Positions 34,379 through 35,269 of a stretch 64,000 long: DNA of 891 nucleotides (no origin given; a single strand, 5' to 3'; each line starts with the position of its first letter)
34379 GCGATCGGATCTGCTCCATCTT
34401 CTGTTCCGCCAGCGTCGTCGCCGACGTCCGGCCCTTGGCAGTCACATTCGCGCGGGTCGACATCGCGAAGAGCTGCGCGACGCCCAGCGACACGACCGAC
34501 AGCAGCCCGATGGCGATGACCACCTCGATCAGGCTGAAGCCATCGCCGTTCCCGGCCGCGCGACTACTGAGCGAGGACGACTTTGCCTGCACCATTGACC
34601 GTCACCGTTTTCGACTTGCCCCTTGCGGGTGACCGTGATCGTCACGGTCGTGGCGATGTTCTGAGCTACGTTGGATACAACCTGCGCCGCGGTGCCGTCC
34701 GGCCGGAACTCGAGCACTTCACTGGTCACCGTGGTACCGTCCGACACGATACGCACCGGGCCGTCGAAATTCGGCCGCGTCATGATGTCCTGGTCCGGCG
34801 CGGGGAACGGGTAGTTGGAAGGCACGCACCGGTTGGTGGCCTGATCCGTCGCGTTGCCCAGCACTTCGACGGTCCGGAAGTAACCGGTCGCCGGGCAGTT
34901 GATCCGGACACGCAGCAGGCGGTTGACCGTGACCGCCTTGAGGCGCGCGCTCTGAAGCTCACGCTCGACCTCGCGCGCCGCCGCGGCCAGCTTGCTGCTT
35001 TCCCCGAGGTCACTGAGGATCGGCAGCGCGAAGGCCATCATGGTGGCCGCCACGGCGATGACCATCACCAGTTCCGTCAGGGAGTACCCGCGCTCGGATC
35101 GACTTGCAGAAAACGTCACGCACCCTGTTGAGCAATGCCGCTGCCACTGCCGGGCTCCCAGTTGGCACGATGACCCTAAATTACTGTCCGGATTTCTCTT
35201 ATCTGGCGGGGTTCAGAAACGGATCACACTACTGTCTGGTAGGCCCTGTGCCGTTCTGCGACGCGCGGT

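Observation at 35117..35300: Sigma54 promoter abutting the GTG of the fimT-pilVWX-pilY1 operon (leaderless geometry), with upstream repeats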

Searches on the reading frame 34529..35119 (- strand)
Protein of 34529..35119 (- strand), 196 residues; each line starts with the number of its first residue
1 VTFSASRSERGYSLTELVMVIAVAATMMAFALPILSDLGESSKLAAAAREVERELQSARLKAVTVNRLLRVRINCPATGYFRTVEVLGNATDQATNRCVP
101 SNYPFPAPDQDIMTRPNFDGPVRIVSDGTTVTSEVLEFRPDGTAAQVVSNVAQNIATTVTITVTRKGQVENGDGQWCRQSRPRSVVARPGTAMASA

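Call 7: find_encoding_contigs(protein=window:34529-35119:-, flank=10000, max_places=10)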
Protein window:34529-35119:- (196 aa): no gene with exactly this product is on record in the collection.

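Call 10: find_homologous_proteins(query=window:34529-35119:-, max_evalue=0.001)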
Query window:34529-35119:- (196 aa): 395 proteins with E <= 0.001 among 907 candidates; the best 120 are listed.
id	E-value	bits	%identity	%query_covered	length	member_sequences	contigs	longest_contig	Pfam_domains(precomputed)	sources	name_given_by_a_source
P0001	3.4e-86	306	91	80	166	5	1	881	PF12019.14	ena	-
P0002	1.7e-82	294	78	88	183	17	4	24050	PF12019.14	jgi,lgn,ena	jgi:Tfp pilus assembly protein FimT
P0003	4.8e-82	292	88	80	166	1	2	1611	PF12019.14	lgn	-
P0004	1.1e-79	284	76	88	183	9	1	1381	PF12019.14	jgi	jgi:Tfp pilus assembly protein FimT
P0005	1.2e-79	284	75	88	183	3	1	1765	PF12019.14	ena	-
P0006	6.0e-74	266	75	77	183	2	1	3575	-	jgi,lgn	jgi:prepilin-type N-terminal cleavage/methylation domain-containing protein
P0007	6.5e-70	253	75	80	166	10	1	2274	PF12019.14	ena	-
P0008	1.0e-68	249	67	88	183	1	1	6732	-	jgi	jgi:prepilin-type N-terminal cleavage/methylation domain-containing protein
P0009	7.1e-67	243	65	87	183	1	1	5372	PF07963.18,PF12019.14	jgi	jgi:prepilin-type N-terminal cleavage/methylation domain-containing protein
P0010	2.1e-66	241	65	87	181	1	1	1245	PF12019.14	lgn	-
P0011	2.9e-65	237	66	86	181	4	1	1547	PF12019.14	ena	-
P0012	6.0e-65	236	66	86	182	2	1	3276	PF12019.14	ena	-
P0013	1.3e-64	235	64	90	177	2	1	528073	-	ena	-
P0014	2.2e-64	235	68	82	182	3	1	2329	PF07963.18,PF12019.14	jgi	jgi:prepilin-type N-terminal cleavage/methylation domain-containing protein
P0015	2.5e-64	234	64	88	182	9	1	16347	PF07963.18,PF12019.14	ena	-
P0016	2.6e-64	234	66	84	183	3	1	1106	PF12019.14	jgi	jgi:Tfp pilus assembly protein FimT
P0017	3.5e-64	234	64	88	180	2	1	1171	PF07963.18,PF12019.14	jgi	jgi:prepilin-type N-terminal cleavage/methylation domain-containing protein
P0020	8.8e-64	233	64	87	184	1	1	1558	PF07963.18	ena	-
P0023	1.1e-63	232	64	86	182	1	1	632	PF12019.14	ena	-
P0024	1.3e-63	232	64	90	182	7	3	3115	PF12019.14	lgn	-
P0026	4.1e-63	230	62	89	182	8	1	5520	PF12019.14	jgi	jgi:prepilin-type N-terminal cleavage/methylation domain-containing protein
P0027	4.4e-63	230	63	88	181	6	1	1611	PF12019.14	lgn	-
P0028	4.6e-63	230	65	85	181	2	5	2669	PF07963.18,PF12019.14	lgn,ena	-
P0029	4.9e-63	230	67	82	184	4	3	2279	PF12019.14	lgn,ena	-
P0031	6.8e-63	230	63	90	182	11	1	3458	PF12019.14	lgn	-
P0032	9.2e-63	229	62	88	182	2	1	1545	PF07963.18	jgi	jgi:prepilin-type N-terminal cleavage/methylation domain-containing protein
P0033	9.6e-63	229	61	90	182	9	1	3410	PF07963.18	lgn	-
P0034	2.3e-62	228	63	90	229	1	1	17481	PF12019.14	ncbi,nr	ncbi:MAG: GspH/FimT family pseudopilin [Acidobacteria bacterium]|nr:GspH/FimT family pseudopilin [Ac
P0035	3.1e-62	228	63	89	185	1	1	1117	PF07963.18,PF12019.14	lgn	-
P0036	6.6e-62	227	61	90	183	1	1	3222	PF07963.18,PF12019.14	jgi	jgi:prepilin-type N-terminal cleavage/methylation domain-containing protein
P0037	7.1e-62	226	62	90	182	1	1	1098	PF07963.18,PF12019.14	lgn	-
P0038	8.9e-62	226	65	88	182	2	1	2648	PF07963.18,PF12019.14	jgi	jgi:prepilin-type N-terminal cleavage/methylation domain-containing protein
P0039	9.6e-62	226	64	87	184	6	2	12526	PF07963.18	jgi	jgi:prepilin-type N-terminal cleavage/methylation domain-containing protein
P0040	1.3e-61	226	62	90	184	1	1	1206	PF07963.18,PF12019.14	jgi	jgi:prepilin-type N-terminal cleavage/methylation domain-containing protein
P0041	1.4e-61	225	60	90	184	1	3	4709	PF07963.18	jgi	jgi:prepilin-type N-terminal cleavage/methylation domain-containing protein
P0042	1.4e-61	225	64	83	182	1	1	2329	PF12019.14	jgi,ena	jgi:prepilin-type N-terminal cleavage/methylation domain-containing protein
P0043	1.6e-61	225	65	86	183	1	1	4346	PF12019.14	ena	-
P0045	2.5e-61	225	65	75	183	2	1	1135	PF12019.14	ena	-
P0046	3.3e-61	224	63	88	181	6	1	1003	PF07963.18,PF12019.14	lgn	-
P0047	4.2e-61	224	62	89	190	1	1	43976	PF07963.18,PF12019.14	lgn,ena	-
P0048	4.5e-61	224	62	80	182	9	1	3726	PF07963.18,PF12019.14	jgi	jgi:prepilin-type N-terminal cleavage/methylation domain-containing protein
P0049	4.6e-61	224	62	88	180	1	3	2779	PF07963.18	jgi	jgi:prepilin-type N-terminal cleavage/methylation domain-containing protein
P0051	1.1e-60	223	62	88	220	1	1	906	PF12019.14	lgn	-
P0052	1.1e-60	223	62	88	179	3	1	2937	PF12019.14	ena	-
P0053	1.1e-60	223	66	82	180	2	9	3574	PF07963.18,PF12019.14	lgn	-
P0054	1.5e-60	222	63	88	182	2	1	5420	PF07963.18,PF12019.14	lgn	-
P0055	1.9e-60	222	64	84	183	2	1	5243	PF12019.14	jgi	jgi:Tfp pilus assembly protein FimT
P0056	2.2e-60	222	62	85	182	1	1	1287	PF12019.14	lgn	-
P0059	2.5e-60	221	62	85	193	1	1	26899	PF12019.14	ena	-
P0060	2.5e-60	221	66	82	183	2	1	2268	PF12019.14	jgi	-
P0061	3.5e-60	221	63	88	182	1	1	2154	PF07963.18,PF12019.14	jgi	jgi:prepilin-type N-terminal cleavage/methylation domain-containing protein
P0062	3.9e-60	221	65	82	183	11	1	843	PF12019.14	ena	-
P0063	4.1e-60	221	66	83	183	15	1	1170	PF12019.14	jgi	jgi:prepilin-type N-terminal cleavage/methylation domain-containing protein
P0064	4.7e-60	220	63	88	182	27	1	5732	PF07963.18,PF12019.14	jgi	jgi:prepilin-type N-terminal cleavage/methylation domain-containing protein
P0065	5.4e-60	220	63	87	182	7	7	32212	PF07963.18,PF12019.14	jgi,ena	jgi:type IV fimbrial biogenesis protein FimT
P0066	5.9e-60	220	64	86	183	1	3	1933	PF12019.14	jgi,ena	jgi:prepilin-type N-terminal cleavage/methylation domain-containing protein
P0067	6.4e-60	220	61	89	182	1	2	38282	PF07963.18,PF12019.14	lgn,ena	-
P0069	9.6e-60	219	63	84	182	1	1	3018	PF12019.14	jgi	jgi:Tfp pilus assembly protein FimT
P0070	9.7e-60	219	61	87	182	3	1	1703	PF07963.18,PF12019.14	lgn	-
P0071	1.4e-59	219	61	86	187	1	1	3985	PF07963.18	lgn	-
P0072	1.4e-59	219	63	85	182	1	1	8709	PF07963.18,PF12019.14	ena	-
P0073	1.5e-59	219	61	91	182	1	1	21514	PF07963.18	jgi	jgi:prepilin-type N-terminal cleavage/methylation domain-containing protein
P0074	1.6e-59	219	61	86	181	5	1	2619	PF12019.14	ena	-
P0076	1.9e-59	219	61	85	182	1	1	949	PF12019.14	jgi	jgi:prepilin-type N-terminal cleavage/methylation domain-containing protein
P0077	2.1e-59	218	63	83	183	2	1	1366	PF12019.14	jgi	jgi:prepilin-type N-terminal cleavage/methylation domain-containing protein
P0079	2.5e-59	218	66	82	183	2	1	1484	PF12019.14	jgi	jgi:prepilin-type N-terminal cleavage/methylation domain-containing protein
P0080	2.7e-59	218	63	82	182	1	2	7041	PF12019.14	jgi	jgi:Tfp pilus assembly protein FimT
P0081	2.7e-59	218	61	89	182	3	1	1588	PF07963.18,PF12019.14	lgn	-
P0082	2.8e-59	218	60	89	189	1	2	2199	PF07963.18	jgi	jgi:prepilin-type N-terminal cleavage/methylation domain-containing protein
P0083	3.1e-59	218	58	91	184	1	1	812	PF07963.18,PF12019.14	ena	-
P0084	3.6e-59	218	60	89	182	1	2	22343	PF07963.18,PF12019.14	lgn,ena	-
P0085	4.1e-59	217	60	89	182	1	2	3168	PF12019.14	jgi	jgi:prepilin-type N-terminal cleavage/methylation domain-containing protein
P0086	4.8e-59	217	62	86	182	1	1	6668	PF12019.14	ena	-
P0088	7.5e-59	217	59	91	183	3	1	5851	PF07963.18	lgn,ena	-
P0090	8.2e-59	216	61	83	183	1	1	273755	PF07963.18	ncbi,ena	-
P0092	1.2e-58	216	59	85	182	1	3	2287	PF12019.14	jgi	jgi:prepilin-type N-terminal cleavage/methylation domain-containing protein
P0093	1.4e-58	216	60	89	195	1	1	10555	PF07963.18,PF12019.14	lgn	-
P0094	1.5e-58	216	60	85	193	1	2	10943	PF12019.14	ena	-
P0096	2.0e-58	215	59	85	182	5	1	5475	PF12019.14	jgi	jgi:prepilin-type N-terminal cleavage/methylation domain-containing protein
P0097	2.5e-58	215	61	88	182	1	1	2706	PF07963.18,PF12019.14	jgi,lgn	jgi:prepilin-type N-terminal cleavage/methylation domain-containing protein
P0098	2.8e-58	215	60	85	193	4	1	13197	PF12019.14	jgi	-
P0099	3.5e-58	214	58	85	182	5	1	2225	PF12019.14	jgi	-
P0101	4.6e-58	214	58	85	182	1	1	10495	PF12019.14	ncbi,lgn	-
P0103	6.8e-58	213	58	85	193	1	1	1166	PF12019.14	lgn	-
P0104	7.0e-58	213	59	88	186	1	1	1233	PF12019.14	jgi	jgi:type II secretory pathway pseudopilin PulG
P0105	7.2e-58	213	59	88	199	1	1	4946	PF12019.14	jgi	jgi:Tfp pilus assembly protein FimT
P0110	1.2e-57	213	56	88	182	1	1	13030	PF07963.18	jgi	jgi:prepilin-type N-terminal cleavage/methylation domain-containing protein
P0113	1.3e-57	212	66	71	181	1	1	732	PF12019.14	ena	-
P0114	1.5e-57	212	61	85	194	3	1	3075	PF07963.18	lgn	-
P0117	2.1e-57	212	57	86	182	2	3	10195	PF12019.14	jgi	jgi:prepilin-type N-terminal cleavage/methylation domain-containing protein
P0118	2.2e-57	212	59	85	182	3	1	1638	PF12019.14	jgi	jgi:prepilin-type N-terminal cleavage/methylation domain-containing protein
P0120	2.5e-57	212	60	86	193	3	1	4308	PF12019.14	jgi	jgi:prepilin-type N-terminal cleavage/methylation domain-containing protein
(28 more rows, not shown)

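Call 13: find_related_loci(query=A1, collection=genome_contigs, flank=6000)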
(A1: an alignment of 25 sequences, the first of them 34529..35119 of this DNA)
Query A1 (196 aa) in genome_contigs; peptide patterns used: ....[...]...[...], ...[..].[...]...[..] (x = any residue, [..] = any of these).
74 stretches matched a pattern; 56 encode a relative of the query (tblastn E <= 1e-3); 56 distinct loci.
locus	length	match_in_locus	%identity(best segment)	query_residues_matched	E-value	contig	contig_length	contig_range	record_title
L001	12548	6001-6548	78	3-185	1e-90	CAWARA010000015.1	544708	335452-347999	MAG: uncultured Acidobacteriota bacterium isolate MFD02840.bin.2.141 genome assembly, contig: contig_2627, whole genome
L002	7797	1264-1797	65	3-175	9e-71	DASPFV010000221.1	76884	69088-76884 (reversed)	MAG TPA_asm: Vicinamibacterales bacterium isolate SMAG_U16434 k141_1648524, whole genome shotgun sequence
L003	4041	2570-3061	66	3-166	1e-70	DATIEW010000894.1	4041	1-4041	MAG TPA_asm: Vicinamibacterales bacterium isolate SMAG_U16379 k141_772660, whole genome shotgun sequence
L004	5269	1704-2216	66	8-175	8e-70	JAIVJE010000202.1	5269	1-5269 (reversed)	MAG: Acidobacteria bacterium isolate MAG16 MTG16_67449, whole genome shotgun sequence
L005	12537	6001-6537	64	7-182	2e-69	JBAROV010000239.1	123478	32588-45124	MAG: Vicinamibacterales bacterium isolate MFD13504_ilm_asm_bin1 k127_400721, whole genome shotgun sequence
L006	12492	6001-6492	66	6-168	9e-68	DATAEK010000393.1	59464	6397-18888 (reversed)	MAG TPA_asm: Vicinamibacterales bacterium isolate SMAG_U6775 k141_4106869, whole genome shotgun sequence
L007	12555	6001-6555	58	1-183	2e-67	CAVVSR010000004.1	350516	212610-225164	MAG: uncultured Acidobacteriota bacterium isolate MFD02840.bin.1.3 genome assembly, contig: contig_13814, whole genome s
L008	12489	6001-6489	61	6-168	1e-65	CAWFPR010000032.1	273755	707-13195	MAG: uncultured Acidobacteriota bacterium isolate MFD05442.bin.1.130 genome assembly, contig: contig_9271, whole genome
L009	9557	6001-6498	58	3-168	2e-65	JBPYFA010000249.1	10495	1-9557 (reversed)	MAG: Vicinamibacterales bacterium isolate Bin.028.fastaField_pasture_P2 k127_3785395, whole genome shotgun sequence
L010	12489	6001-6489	60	6-168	2e-65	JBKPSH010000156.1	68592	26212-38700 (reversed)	MAG: Acidobacteriota bacterium isolate GS_EKS_MAG_00027 GS_EKS_000002671556, whole genome shotgun sequence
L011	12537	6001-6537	57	7-182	2e-64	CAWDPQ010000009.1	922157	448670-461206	MAG: uncultured Acidobacteriota bacterium isolate MFD04850.bin.1.105 genome assembly, contig: contig_29712, whole genome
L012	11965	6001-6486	59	7-168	1e-63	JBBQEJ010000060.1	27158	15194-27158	MAG: Vicinamibacterales bacterium isolate Co_metawrap_1112 Cmw_1112_k141_10550329_length_27158_cov_13.0000, whole genome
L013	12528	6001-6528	56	8-179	7e-62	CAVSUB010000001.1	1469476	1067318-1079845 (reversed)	MAG: uncultured Acidobacteriota bacterium isolate MFD06298.bin.1.233 genome assembly, contig: contig_15423, whole genome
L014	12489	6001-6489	56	6-168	3e-61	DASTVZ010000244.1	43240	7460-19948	MAG TPA_asm: Vicinamibacterales bacterium isolate SMAG_U2373 k141_1815099, whole genome shotgun sequence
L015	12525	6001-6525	57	4-179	3e-61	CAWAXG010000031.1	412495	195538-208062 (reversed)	MAG: uncultured Acidobacteriota bacterium isolate MFD05567.bin.1.264 genome assembly, contig: contig_29356, whole genome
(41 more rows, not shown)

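Call 17: search_protein_families(library=pfam, proteins=[window:34529-35119:-])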
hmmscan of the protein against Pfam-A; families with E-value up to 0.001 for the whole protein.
window:34529-35119:- (196 aa): 0 families

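Call 40: find_encoding_contigs(protein=P0001, flank=2000, max_places=5)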
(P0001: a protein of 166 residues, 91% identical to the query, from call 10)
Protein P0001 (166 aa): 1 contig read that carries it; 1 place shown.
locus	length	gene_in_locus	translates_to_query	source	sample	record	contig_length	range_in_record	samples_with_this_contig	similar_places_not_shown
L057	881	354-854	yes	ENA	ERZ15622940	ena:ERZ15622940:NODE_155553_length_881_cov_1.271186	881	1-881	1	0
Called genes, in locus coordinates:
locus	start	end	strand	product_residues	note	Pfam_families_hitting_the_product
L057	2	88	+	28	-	?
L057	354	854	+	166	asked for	PF12019:GspH (weak)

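Call 41: find_encoding_contigs(protein=P0003, flank=2000, max_places=5)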
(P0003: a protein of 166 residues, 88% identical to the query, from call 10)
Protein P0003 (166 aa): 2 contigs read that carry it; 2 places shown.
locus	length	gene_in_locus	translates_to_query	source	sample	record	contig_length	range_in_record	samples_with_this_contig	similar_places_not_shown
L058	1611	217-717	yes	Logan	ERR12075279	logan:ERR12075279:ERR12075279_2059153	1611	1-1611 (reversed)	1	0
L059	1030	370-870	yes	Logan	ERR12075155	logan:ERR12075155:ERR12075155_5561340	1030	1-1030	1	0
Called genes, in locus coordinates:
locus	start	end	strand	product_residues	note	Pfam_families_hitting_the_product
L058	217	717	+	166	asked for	PF12019:GspH (weak)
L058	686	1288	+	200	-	PF07963:N_methyl (weak)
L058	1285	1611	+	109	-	?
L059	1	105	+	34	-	?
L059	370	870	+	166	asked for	PF12019:GspH (weak)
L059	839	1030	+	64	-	?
